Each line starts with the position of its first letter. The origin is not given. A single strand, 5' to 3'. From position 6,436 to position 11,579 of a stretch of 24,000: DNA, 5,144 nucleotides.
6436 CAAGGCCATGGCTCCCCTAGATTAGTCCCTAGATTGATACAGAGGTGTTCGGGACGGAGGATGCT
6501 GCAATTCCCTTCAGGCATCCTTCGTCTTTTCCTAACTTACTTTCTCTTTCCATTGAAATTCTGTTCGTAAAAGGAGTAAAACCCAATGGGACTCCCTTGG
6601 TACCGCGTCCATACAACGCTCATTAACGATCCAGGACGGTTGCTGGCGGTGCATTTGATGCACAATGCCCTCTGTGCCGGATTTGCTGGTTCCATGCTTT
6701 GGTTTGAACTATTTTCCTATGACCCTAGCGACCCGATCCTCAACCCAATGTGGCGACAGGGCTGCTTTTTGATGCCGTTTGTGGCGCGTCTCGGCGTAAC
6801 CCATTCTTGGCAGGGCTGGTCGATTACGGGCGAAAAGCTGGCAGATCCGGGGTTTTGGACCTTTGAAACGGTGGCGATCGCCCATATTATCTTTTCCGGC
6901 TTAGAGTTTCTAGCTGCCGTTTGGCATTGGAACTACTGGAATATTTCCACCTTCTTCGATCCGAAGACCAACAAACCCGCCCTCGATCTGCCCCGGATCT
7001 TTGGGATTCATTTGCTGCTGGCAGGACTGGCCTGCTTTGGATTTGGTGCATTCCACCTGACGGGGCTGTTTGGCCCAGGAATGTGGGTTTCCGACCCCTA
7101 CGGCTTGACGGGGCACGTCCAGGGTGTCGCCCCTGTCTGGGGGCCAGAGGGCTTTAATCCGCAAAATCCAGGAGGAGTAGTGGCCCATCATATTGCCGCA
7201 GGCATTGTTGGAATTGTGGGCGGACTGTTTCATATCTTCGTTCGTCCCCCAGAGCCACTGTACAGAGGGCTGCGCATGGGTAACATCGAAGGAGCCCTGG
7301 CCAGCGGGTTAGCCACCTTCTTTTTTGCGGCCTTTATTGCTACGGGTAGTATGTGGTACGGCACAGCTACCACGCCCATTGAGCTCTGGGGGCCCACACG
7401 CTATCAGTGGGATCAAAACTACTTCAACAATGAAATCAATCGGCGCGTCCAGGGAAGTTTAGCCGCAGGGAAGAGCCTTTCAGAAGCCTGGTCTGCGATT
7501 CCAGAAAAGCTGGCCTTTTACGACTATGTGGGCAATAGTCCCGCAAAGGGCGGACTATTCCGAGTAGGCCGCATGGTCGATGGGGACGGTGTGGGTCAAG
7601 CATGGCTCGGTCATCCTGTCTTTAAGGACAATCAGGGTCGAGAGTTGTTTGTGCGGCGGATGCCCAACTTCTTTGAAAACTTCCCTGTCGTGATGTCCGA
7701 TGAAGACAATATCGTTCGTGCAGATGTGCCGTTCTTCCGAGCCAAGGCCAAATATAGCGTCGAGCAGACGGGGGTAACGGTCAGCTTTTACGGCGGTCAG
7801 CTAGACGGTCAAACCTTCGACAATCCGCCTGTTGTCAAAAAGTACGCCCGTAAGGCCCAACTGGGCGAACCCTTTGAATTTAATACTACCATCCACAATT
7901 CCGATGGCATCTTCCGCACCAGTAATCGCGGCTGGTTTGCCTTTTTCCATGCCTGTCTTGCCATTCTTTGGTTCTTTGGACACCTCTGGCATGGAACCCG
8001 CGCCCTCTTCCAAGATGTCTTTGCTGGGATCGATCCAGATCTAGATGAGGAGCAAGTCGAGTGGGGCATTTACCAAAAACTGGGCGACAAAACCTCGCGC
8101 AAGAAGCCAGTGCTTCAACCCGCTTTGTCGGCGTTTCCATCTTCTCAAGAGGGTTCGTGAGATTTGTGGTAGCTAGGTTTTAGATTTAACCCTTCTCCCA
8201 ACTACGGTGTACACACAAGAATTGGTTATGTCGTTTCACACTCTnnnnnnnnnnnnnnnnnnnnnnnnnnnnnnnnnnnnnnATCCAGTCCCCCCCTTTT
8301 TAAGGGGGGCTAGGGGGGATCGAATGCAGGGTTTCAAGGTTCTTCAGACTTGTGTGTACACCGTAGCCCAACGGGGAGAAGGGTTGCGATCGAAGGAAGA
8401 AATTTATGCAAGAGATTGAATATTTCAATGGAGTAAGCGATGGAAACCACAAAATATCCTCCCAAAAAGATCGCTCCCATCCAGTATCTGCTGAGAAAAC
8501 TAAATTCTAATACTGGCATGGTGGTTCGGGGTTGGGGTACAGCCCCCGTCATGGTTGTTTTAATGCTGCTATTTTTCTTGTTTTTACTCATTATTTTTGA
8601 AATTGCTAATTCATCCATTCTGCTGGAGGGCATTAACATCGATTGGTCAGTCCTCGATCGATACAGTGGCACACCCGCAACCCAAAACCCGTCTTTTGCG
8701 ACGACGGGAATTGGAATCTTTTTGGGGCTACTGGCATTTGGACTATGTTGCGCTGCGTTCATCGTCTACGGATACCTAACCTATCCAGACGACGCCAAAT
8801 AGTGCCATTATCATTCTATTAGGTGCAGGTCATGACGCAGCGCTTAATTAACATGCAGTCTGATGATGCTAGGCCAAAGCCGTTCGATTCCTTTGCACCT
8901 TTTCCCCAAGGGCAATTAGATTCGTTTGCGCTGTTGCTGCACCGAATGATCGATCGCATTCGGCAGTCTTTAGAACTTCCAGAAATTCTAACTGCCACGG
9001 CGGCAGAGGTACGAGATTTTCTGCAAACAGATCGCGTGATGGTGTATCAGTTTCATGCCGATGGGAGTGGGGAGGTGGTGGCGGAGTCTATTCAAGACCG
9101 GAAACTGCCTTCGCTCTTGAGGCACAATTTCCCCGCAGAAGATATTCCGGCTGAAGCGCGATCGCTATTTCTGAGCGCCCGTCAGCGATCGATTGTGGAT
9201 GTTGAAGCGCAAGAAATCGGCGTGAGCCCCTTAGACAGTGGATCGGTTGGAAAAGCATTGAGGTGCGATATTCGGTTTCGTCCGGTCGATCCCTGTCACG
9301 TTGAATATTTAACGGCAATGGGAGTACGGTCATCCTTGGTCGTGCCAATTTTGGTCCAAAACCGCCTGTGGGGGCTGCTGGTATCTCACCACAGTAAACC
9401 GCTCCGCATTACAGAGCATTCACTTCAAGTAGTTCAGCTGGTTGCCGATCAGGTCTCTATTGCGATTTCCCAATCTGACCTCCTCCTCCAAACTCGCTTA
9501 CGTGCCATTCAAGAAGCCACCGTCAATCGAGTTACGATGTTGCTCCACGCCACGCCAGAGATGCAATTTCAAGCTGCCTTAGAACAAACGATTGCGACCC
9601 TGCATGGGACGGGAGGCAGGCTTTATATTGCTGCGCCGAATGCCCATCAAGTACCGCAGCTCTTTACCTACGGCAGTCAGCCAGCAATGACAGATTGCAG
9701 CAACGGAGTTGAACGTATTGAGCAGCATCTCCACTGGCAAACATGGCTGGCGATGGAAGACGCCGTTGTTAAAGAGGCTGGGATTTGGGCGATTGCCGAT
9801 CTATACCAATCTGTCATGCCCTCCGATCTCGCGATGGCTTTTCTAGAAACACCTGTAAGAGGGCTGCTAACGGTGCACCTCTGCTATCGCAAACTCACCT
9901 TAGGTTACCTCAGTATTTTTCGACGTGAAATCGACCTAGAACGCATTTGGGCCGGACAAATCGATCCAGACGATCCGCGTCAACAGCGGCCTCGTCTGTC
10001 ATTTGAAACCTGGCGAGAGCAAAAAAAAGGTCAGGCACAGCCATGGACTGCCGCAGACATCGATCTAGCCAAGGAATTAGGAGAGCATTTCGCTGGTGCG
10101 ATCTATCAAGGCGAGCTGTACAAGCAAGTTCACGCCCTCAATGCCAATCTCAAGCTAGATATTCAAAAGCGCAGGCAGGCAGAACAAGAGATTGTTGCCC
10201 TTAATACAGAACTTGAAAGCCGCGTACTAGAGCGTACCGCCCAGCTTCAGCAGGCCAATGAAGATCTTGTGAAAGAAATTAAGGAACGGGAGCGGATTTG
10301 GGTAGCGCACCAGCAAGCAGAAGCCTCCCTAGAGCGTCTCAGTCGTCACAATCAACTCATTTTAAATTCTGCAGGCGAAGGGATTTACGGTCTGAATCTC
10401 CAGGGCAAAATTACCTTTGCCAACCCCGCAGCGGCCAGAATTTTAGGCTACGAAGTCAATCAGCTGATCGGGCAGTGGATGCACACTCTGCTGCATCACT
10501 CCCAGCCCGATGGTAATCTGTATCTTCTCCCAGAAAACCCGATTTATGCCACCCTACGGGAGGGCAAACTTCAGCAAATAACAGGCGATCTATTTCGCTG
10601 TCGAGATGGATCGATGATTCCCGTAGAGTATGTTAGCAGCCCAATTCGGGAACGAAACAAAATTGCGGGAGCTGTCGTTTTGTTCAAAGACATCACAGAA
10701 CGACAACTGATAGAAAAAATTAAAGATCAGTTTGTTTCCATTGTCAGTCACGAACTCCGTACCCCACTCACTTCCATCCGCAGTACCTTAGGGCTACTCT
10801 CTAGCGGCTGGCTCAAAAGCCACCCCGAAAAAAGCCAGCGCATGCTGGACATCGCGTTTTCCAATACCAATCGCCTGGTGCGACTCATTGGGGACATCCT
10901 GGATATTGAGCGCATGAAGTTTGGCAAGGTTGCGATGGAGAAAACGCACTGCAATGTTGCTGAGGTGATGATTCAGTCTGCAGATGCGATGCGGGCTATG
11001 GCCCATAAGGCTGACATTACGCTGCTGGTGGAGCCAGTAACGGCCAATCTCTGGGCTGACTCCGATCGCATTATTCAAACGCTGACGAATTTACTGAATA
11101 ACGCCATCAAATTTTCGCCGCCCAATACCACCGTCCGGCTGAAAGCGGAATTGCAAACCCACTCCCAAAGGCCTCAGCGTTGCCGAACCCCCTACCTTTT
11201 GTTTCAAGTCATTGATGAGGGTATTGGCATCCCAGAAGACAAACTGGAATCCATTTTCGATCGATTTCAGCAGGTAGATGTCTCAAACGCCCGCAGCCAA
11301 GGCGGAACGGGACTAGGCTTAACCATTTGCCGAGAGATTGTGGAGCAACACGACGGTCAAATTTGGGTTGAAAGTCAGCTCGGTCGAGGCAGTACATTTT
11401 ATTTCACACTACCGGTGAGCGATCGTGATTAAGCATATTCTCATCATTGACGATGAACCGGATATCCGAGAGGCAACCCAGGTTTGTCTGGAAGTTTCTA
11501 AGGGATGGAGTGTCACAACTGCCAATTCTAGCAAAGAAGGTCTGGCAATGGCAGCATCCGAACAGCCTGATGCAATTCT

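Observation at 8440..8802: PsbH2 is about twice normal length, with a predicted second transmembrane helix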

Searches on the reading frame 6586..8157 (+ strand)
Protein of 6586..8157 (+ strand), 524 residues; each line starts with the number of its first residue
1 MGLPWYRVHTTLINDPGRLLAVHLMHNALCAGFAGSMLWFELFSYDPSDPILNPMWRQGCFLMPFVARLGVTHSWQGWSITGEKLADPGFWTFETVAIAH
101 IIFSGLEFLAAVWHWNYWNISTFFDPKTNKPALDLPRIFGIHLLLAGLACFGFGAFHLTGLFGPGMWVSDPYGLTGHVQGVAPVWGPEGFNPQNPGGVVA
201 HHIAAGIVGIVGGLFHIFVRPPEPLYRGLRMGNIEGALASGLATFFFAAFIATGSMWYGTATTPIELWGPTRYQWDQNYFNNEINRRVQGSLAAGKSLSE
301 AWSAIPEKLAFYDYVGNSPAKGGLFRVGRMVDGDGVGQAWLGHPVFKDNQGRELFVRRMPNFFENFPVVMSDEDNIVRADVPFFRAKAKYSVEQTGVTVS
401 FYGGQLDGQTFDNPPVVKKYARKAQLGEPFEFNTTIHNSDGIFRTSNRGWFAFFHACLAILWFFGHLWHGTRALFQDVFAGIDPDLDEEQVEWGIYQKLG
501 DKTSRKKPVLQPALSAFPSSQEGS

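Call 20: search_protein_families(library=ncbifam, proteins=[window:6586-8157:+], max_evalue=1e-10)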
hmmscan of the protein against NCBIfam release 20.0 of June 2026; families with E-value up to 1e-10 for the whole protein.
window:6586-8157:+ (524 aa): 3 families
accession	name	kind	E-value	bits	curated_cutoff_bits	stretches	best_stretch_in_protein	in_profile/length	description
TIGR03039.1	PS_II_CP47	equivalog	5.6e-273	906.1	630.8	1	1-505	1-504/504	photosystem II chlorophyll-binding protein CP47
TIGR01153.1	psbC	equivalog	4.3e-22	78.9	603.05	1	5-275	3-277/432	photosystem II reaction center protein CP43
TIGR03041.1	PS_antenn_a_b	subfamily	9.9e-20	71.2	335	1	5-271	1-265/321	chlorophyll a/b binding light-harvesting protein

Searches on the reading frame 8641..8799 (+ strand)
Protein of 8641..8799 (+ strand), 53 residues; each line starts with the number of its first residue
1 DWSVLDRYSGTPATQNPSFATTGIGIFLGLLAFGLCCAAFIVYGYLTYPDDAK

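Call 4: search_protein_families(library=pfam, proteins=[window:8641-8799:+], max_evalue=1)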
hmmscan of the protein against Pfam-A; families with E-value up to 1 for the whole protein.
window:8641-8799:+ (53 aa): 0 families

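Call 5: search_protein_families(library=ncbifam, proteins=[window:8641-8799:+], max_evalue=1)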
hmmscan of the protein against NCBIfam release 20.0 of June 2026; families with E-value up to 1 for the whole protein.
window:8641-8799:+ (53 aa): 0 families

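Call 15: search_solved_structures(query=window:8641-8799:+, max_evalue=10, show_alignments=2)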
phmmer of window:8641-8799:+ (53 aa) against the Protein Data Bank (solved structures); distinct sequences matched with E-value up to 10: 3.
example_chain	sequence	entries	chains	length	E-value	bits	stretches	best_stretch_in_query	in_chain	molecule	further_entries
9t5t_G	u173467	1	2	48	3.5e-05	27.1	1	17-52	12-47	PsbH2'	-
6nwa_k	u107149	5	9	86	0.63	13.8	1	7-45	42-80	Photosystem I reaction center subunit PsaK 1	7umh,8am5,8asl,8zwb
8asp_k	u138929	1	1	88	0.68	13.7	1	7-45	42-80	Photosystem I reaction center subunit PsaK 1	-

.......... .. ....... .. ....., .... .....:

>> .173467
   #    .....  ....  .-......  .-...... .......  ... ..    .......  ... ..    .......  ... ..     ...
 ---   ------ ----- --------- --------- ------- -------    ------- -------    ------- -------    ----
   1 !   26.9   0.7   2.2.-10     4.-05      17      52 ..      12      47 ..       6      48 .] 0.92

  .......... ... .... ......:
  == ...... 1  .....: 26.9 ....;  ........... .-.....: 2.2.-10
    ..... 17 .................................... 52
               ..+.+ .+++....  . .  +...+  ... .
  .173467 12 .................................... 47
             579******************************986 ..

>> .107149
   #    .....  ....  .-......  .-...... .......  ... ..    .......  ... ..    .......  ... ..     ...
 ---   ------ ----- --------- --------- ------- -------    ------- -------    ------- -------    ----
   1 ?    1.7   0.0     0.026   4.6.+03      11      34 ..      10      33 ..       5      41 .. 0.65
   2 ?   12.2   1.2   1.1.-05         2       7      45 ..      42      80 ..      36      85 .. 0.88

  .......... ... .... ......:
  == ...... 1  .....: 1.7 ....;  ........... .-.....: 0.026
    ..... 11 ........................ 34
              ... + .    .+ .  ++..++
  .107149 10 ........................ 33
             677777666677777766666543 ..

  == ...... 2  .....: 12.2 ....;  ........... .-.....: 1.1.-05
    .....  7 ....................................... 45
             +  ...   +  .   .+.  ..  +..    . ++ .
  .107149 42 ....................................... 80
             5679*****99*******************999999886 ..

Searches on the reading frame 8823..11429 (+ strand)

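Call 20: search_protein_families(library=ncbifam, proteins=[window:8823-11429:+], max_evalue=1e-10)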
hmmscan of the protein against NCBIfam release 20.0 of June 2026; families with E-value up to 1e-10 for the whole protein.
window:8823-11429:+ (869 aa): 65 families (the best 25 are shown)
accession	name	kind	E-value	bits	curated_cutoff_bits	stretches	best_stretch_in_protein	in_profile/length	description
NF033092.0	HK_WalK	equivalog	2.8e-74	250.8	725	1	497-865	247-594/594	cell wall metabolism sensor histidine kinase WalK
NF046044.1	PnpS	equivalog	6e-69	232.9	400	1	474-864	20-390/390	two-component system histidine kinase PnpS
TIGR02966.1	phoR_proteo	equivalog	1.1e-57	195.5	334.2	1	513-862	11-332/333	phosphate regulon sensor histidine kinase PhoR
TIGR02956.1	TMAO_torS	equivalog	4.4e-54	183.9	676.5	1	632-866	462-683/967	TMAO reductase system sensor histidine kinase/response regulator TorS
NF047874.1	MASE3_PAS_HK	subfamily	1.5e-53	182.6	560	1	472-866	236-626/655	MASE3 domain-containing sensor histidine kinase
NF033093.1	HK_VicK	exception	2.5e-53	181.3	680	1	455-866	39-436/448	cell wall metabolism sensor histidine kinase VicK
NF045911.1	TCSHisKinNblS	equivalog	7.8e-49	166.5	1000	1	514-865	272-620/621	two-component system sensor histidine kinase NblS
NF008468.0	PRK11360.1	equivalog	2.2e-46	158.5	646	1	500-867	260-610/616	two-component system sensor histidine kinase AtoS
NF006800.0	PRK09303.1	equivalog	3.2e-44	151.4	342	1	628-867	143-379/383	histidine kinase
NF008302.0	PRK11091.1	equivalog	8.5e-43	146.6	838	1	432-866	87-506/779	aerobic respiration two-component sensor histidine kinase ArcB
NF040691.1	MtrAB_MtrB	equivalog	1e-42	146.8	450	1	619-865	256-492/507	MtrAB system histidine kinase MtrB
NF041735.1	hist_kin_RppB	equivalog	2.1e-42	145.4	400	1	635-864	217-438/438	two-component system sensor histidine kinase RppB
NF041880.1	EPS_EpsF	equivalog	3.6e-42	144.5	900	1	486-864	130-492/492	response regulator EpsF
NF008318.0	PRK11107.1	equivalog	1.1e-41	142.8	890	1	631-865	290-518/920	two-component sensor histidine kinase BarA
NF041947.1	LuxQ_Vibrio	equivalog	2.3e-41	141.6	1200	1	632-867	470-698/843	quorum-sensing autoinducer 2 sensor kinase/phosphatase LuxQ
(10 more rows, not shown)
